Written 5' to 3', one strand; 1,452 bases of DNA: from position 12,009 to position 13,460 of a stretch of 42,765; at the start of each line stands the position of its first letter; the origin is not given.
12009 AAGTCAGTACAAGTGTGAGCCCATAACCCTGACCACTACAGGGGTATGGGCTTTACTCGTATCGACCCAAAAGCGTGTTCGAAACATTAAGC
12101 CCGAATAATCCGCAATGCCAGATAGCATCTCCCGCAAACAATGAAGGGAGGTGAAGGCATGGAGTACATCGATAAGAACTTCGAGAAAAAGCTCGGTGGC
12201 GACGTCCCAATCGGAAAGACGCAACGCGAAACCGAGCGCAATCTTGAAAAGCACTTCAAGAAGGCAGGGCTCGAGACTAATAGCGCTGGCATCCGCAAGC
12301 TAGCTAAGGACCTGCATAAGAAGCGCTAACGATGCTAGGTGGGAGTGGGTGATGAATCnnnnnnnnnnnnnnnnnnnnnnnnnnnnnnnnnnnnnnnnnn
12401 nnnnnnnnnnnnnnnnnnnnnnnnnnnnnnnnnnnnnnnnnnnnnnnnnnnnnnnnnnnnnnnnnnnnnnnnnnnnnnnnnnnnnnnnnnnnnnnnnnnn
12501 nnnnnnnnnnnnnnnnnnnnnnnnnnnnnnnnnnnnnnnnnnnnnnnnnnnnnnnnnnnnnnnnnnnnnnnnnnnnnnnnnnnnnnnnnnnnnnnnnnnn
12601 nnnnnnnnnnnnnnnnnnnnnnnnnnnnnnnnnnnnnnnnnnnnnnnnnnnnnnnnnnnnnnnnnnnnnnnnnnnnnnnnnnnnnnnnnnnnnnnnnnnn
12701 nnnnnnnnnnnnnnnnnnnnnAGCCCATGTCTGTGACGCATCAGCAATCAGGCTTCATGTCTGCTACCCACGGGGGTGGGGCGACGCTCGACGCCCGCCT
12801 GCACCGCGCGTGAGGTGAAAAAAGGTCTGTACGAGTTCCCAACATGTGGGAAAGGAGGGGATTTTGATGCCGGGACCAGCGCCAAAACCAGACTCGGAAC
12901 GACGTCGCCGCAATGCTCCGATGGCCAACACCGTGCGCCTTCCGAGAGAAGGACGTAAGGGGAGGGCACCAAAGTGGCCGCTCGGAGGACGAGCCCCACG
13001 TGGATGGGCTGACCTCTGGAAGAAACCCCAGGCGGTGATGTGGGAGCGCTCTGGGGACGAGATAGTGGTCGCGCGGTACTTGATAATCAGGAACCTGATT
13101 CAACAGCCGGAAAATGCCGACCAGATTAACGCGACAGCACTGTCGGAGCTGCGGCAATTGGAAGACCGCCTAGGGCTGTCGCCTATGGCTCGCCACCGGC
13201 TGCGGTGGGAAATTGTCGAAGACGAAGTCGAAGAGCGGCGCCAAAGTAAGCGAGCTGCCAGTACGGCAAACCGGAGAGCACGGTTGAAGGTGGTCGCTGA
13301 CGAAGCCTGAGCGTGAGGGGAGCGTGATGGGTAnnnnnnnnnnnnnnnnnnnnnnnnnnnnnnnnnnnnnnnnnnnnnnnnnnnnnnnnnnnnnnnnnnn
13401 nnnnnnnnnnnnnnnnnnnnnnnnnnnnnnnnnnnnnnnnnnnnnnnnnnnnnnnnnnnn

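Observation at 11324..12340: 1-kb low-GC island between the early and packaging modules: divergent small ORFs, a perfect 12-bp terminator and several hairpins (moron or ncRNA locus)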

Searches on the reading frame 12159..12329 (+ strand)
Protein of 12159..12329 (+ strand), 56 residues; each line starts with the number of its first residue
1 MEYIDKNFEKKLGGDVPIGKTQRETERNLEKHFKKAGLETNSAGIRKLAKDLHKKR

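Call 10: search_protein_families(library=pfam, proteins=[window:12159-12329:+], max_evalue=0.1)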
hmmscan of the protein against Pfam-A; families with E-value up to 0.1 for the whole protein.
window:12159-12329:+ (56 aa): 0 families

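Call 11: search_protein_families(library=phrogs, proteins=[window:12159-12329:+], max_evalue=0.1)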
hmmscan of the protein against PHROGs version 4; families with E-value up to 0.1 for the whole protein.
window:12159-12329:+ (56 aa): 1 family
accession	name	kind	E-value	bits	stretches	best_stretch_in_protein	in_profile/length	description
phrog_7620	-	transcription regulation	0.055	12.9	1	2-56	317-370/678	transcriptional regulator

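Call 17: find_homologous_proteins(query=window:12159-12326:+, max_evalue=1)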
Query window:12159-12326:+ (56 aa): 4 proteins with E <= 1 among 4 candidates.
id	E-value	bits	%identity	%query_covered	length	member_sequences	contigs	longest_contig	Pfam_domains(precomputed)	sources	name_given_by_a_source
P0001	1.0e-28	115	100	100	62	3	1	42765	-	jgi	jgi:hypothetical protein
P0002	1.2e-25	105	94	96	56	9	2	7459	-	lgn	-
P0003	1.5e-22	96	85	98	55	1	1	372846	-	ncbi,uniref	ncbi:hypothetical protein [Corynebacterium sp. H113]|uniref:hypothetical protein n=1 Tax=Corynebacte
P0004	1.5e-20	89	84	98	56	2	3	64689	-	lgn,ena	-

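Call 19: find_encoding_contigs(protein=P0003, flank=6000, max_places=4)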
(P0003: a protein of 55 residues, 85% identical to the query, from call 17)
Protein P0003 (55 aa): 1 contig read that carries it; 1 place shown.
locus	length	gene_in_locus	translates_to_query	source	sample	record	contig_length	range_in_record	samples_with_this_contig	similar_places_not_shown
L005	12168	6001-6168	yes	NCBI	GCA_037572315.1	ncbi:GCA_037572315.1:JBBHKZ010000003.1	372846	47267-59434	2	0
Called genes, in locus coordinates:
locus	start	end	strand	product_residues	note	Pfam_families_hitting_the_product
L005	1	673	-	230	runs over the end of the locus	PF12686:DUF3800 (weak)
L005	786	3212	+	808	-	PF05272:VapE-like_dom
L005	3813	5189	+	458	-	PF00270:DEAD, PF04851:ResIII (weak), PF00176:SNF2-rel_dom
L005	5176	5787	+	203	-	PF12728:HTH_17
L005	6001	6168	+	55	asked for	-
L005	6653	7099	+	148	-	PF25673:Terminase_7 (weak)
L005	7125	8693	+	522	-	-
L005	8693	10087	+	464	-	PF05133:SPP1_portal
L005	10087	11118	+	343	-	-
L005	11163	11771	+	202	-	PF14265:DUF4355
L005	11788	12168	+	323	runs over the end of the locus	-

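Call 20: find_encoding_contigs(protein=P0004, flank=6000, max_places=4)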
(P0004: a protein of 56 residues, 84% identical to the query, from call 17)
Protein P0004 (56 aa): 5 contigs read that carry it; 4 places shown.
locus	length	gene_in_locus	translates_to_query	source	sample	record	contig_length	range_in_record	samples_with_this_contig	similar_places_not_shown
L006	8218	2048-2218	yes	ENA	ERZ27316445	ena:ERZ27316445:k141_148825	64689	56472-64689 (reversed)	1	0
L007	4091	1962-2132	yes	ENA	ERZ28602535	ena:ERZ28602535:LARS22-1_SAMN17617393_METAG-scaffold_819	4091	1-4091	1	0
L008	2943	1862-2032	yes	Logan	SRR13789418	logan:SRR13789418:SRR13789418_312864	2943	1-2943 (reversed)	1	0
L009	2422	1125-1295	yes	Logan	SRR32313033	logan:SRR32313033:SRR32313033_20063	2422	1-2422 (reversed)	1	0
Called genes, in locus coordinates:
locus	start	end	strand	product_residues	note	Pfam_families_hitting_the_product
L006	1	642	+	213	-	?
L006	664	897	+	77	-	-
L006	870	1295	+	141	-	PF22091:DUF6941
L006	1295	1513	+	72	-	PF14076:DUF4258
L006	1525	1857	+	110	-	PF10049:DUF2283 (weak)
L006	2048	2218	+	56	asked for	-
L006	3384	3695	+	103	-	PF01527:HTH_Tnp_1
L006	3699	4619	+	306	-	PF13276:HTH_21, PF00665:rve, PF13683:rve_3, PF13333:rve_2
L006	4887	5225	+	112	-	-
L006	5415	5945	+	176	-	-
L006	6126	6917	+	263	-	PF05065:Phage_capsid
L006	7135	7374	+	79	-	-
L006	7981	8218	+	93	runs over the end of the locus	-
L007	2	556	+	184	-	?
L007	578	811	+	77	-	-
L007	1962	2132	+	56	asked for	-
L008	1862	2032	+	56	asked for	-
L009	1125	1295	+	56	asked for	-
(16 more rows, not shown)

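Call 21: find_encoding_contigs(protein=P0002, flank=6000, max_places=4)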
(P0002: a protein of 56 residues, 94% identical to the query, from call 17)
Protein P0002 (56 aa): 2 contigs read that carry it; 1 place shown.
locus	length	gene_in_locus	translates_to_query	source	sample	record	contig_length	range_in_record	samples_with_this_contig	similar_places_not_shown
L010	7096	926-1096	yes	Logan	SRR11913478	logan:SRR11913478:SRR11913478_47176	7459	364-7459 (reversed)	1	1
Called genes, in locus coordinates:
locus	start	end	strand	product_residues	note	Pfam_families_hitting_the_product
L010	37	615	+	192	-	-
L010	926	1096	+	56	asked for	-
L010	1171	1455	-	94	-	-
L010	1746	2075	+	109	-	PF25673:Terminase_7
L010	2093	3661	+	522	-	PF20441:TerL_nuclease (faint)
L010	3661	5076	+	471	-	PF05133:SPP1_portal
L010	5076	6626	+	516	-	-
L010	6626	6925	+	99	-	-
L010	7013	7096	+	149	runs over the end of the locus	?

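Call 27: find_related_loci(query=window:12159-12326:+, collection=viral_contigs, flank=4000)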
Query window:12159-12326:+ (56 aa) in viral_contigs; peptide patterns used: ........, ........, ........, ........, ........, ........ (x = any residue, [..] = any of these).
47 stretches matched a pattern, but none encodes a relative of the query by tblastn (E <= 1e-3).

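Call 37: search_protein_families(library=padloc, proteins=[window:12159-12326:+, L006:870-1292:+, L006:1295-1510:+, L006:1525-1854:+], max_evalue=0.1)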
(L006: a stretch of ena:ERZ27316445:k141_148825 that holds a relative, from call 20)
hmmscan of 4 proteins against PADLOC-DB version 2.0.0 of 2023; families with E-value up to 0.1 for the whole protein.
window:12159-12326:+ (56 aa): 0 families

L006:870-1292:+ (141 aa): 0 families

L006:1295-1510:+ (72 aa): 0 families

L006:1525-1854:+ (110 aa): 0 families

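Call 39: search_protein_families(library=pfam, proteins=[L006:870-1292:+, L006:1295-1510:+, L006:1525-1854:+, L010:1171-1455:-], max_evalue=0.1)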
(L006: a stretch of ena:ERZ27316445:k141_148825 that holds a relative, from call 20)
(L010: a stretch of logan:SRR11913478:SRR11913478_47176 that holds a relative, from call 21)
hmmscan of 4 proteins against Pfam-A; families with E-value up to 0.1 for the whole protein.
L006:870-1292:+ (141 aa): 2 families
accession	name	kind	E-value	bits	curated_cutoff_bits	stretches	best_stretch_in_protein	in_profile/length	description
PF22091.2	DUF6941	-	3.5e-11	44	27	1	15-134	2-122/125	Family of unknown function (DUF6941)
PF09008.15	Head_binding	-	0.072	13.8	24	1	53-108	33-87/113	Head binding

L006:1295-1510:+ (72 aa): 2 families
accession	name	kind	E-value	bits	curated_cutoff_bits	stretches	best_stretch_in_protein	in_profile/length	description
PF14076.12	DUF4258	-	6.2e-10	39.7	25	1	5-69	1-70/71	Domain of unknown function (DUF4258)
PF07942.18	CARME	-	0.027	14.2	27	1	19-72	122-175/268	Carnosine N-methyltransferase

L006:1525-1854:+ (110 aa): 1 family
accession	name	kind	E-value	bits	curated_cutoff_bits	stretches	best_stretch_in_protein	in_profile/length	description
PF10049.14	DUF2283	-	5.6e-07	30.1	23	1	14-49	11-46/49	Protein of unknown function (DUF2283)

L010:1171-1455:- (94 aa): 0 families

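Call 40: search_protein_families(library=ncbifam, proteins=[window:12159-12326:+], max_evalue=0.5)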
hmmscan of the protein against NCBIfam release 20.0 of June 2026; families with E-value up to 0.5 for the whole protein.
window:12159-12326:+ (56 aa): 0 families

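Call 56: predict_structure(alignment_id=A2)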
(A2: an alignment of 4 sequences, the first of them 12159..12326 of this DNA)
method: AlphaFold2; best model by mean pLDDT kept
length: 56 residues; sequences in the alignment: 4
mean_pLDDT: 70.8   pTM: 0.53
mean pLDDT of the five models: 70.8, 69.9, 69.2, 68.1, 66.6
residues with pLDDT >= 90: 0; 70-90: 36; 50-70: 16; < 50: 4
segments of 3 or more residues with pLDDT < 50: 1-3
pLDDT, mean of each block of 10 residues (from residue 1): 53 64 83 76 78 70
secondary structure, 60 per line:
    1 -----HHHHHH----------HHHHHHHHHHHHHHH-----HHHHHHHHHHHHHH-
elements in order: H6-11 H22-36 H42-55

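Call 62: fold_search(model_id=the predicted structure, library=pdb)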
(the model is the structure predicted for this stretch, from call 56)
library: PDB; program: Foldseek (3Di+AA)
matches with E <= 10: 23; with E <= 0.001: 0
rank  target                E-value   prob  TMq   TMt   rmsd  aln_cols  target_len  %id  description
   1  4beh_MODEL_1_B        3.5e+00  0.18  0.43  0.23   4.0        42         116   19  Solution structure of human ribosomal protein P1.P2 heterodimer (released 2013-08-14)
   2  4msp_B                4.2e+00  0.20  0.56  0.17   7.6        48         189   23  Crystal structure of human peptidyl-prolyl cis-trans isomerase FKBP22 (aka FKBP14) containing two EF-hand motifs (released 2013-12-25)
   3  3umc_B                4.2e+00  0.14  0.48  0.13   8.5        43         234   16  Crystal Structure of the L-2-Haloacid Dehalogenase PA0810 (released 2012-11-14)
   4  3a1y_A                5.4e+00  0.25  0.47  0.45   0.9        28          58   36  The structure of archaeal ribosomal stalk P1/P0 complex (released 2009-11-17)
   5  3umc_A                5.7e+00  0.12  0.48  0.12   8.6        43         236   16  Crystal Structure of the L-2-Haloacid Dehalogenase PA0810 (released 2012-11-14)
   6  1jud                  6.1e+00  0.21  0.46  0.12   1.0        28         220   25  L-2-HALOACID DEHALOGENASE (released 1996-12-07)
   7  4msp_A                6.5e+00  0.14  0.55  0.17   8.0        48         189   23  Crystal structure of human peptidyl-prolyl cis-trans isomerase FKBP22 (aka FKBP14) containing two EF-hand motifs (released 2013-12-25)
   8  8yvw                  6.9e+00  0.18  0.48  0.12   4.2        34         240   20  Crystal structure of D12N mutant of L-azetidine-2-carboxylate hydrolase (released 2024-05-08)
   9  1v32_MODEL_1_A        6.9e+00  0.08  0.35  0.21   5.9        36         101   25  Solution structure of the SWIB/MDM2 domain of the hypothetical protein At5g08430 from Arabidopsis thaliana (released 2004-04-24)
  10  3umc_D                7.4e+00  0.10  0.48  0.13   7.7        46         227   15  Crystal Structure of the L-2-Haloacid Dehalogenase PA0810 (released 2012-11-14)
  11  3umc_C                7.4e+00  0.09  0.48  0.13   8.8        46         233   15  Crystal Structure of the L-2-Haloacid Dehalogenase PA0810 (released 2012-11-14)
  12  9bct_C                7.8e+00  0.12  0.48  0.08   6.8        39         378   15  Cryo-EM structure of Thermococcus kodakarensis FttA-dependent transcription pre-termination complex containing 44 nt R (released 2024-07-31)
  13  1f9n_D                7.8e+00  0.08  0.40  0.19   4.1        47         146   21  CRYSTAL STRUCTURE OF AHRC, THE ARGININE REPRESSOR/ACTIVATOR PROTEIN FROM BACILLUS SUBTILIS (released 2002-02-27)
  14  1zrm                  8.3e+00  0.18  0.46  0.12   0.9        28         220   25  CRYSTAL STRUCTURE OF THE REACTION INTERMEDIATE OF L-2-HALOACID DEHALOGENASE WITH 2-CHLORO-N-BUTYRATE (released 1999-03-23)
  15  7oqy_C                8.3e+00  0.12  0.48  0.08   7.0        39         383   15  Cryo-EM structure of the cellular negative regulator TFS4 bound to the archaeal RNA polymerase (released 2021-08-25)
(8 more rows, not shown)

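Call 81: search_solved_structures(query=A2, max_evalue=10)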
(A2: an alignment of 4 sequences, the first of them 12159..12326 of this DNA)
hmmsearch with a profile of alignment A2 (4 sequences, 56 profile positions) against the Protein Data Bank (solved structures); distinct sequences matched with E-value up to 10: 10.
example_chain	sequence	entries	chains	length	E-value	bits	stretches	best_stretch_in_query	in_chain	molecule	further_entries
6ef2_A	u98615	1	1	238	0.46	13.7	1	18-39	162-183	Proteasome subunit alpha type-1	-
6ef0_A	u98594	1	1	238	0.46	13.7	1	18-39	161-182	Proteasome subunit alpha type-1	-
6ef1_A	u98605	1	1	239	0.47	13.7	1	18-39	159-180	Proteasome subunit alpha type-1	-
4eu2_A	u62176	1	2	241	0.47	13.7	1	18-39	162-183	Proteasome component C7-alpha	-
6fvt_a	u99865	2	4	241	0.47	13.7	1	18-39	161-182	Proteasome subunit alpha type-1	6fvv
6fvu_a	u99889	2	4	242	0.48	13.7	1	18-39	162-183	Proteasome subunit alpha type-1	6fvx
1g65_G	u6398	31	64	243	0.48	13.7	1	18-39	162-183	Proteasome component C7-alpha | 20S PROTEASOME | SCL1 isoform 1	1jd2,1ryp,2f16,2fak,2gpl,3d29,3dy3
6fvw_a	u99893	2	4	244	0.48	13.7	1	18-39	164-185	Proteasome subunit alpha type-1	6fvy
10mt_A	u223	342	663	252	0.51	13.6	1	18-39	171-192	Proteasome subunit alpha type-1 | PROTEASOME COMPONENT C7-ALPHA | BJ4_G0020160.mRNA.1.CDS.1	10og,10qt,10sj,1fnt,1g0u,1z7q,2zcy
2hih_A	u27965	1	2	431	1.3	12.3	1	25-51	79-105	Lipase 46 kDa form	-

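Call 85: fold_search(model_id=the predicted structure, library=viral)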
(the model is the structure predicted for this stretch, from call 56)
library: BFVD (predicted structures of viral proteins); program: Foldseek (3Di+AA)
matches with E <= 10: 95; with E <= 0.001: 0
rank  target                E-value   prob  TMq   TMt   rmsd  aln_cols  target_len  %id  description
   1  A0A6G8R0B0            3.9e-01  0.92  0.63  0.52   2.8        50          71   24  Uncharacterized protein [Gordonia phage DumpsterDude]
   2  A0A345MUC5            1.3e+00  0.33  0.48  0.14   4.4        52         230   23  (no name in the UniProt tables at hand)
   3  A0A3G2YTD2            1.4e+00  0.30  0.47  0.15   5.7        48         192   17  (no name in the UniProt tables at hand)
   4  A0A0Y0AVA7            1.7e+00  0.25  0.52  0.45   6.8        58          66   17  Uncharacterized protein [Bacillus phage Eldridge]
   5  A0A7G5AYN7            2.7e+00  0.23  0.47  0.47   3.5        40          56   22  (no name in the UniProt tables at hand)
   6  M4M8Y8                2.9e+00  0.41  0.55  0.09   1.8        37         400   22  (no name in the UniProt tables at hand)
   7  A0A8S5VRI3            3.0e+00  0.23  0.57  0.31   8.0        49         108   18  (no name in the UniProt tables at hand)
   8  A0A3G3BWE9            3.9e+00  0.18  0.56  0.25   6.2        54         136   15  (no name in the UniProt tables at hand)
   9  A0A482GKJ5            4.4e+00  0.14  0.48  0.30   6.3        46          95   17  (no name in the UniProt tables at hand)
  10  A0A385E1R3            4.4e+00  0.14  0.48  0.12   6.1        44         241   16  (no name in the UniProt tables at hand)
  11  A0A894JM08            4.7e+00  0.33  0.49  0.08   0.8        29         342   21  (no name in the UniProt tables at hand)
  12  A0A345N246            4.7e+00  0.23  0.56  0.19   2.2        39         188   13  (no name in the UniProt tables at hand)
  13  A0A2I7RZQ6            4.7e+00  0.11  0.38  0.25   4.0        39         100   18  (no name in the UniProt tables at hand)
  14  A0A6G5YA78            5.0e+00  0.18  0.56  0.33   6.1        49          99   12  (no name in the UniProt tables at hand)
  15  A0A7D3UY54            5.0e+00  0.16  0.57  0.31   6.6        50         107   10  (no name in the UniProt tables at hand)
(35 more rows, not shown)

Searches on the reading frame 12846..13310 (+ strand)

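Call 10: search_protein_families(library=pfam, proteins=[window:12846-13310:+], max_evalue=0.1)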
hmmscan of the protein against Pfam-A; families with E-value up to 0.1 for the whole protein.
window:12846-13310:+ (154 aa): 2 families
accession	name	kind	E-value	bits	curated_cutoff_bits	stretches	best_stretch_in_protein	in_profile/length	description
PF25673.1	Terminase_7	-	7.7e-16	58.8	27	1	8-147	1-138/139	Phage terminase small subunit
PF05119.17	Terminase_4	-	0.007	17.2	24.7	1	87-120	59-92/98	Phage terminase, small subunit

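Call 11: search_protein_families(library=phrogs, proteins=[window:12846-13310:+], max_evalue=0.1)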
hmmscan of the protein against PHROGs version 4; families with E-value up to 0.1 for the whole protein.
window:12846-13310:+ (154 aa): 1 family
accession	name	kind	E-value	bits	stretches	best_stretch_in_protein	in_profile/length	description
phrog_226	-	tail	7.5e-25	88.6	1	8-150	3-154/157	minor tail protein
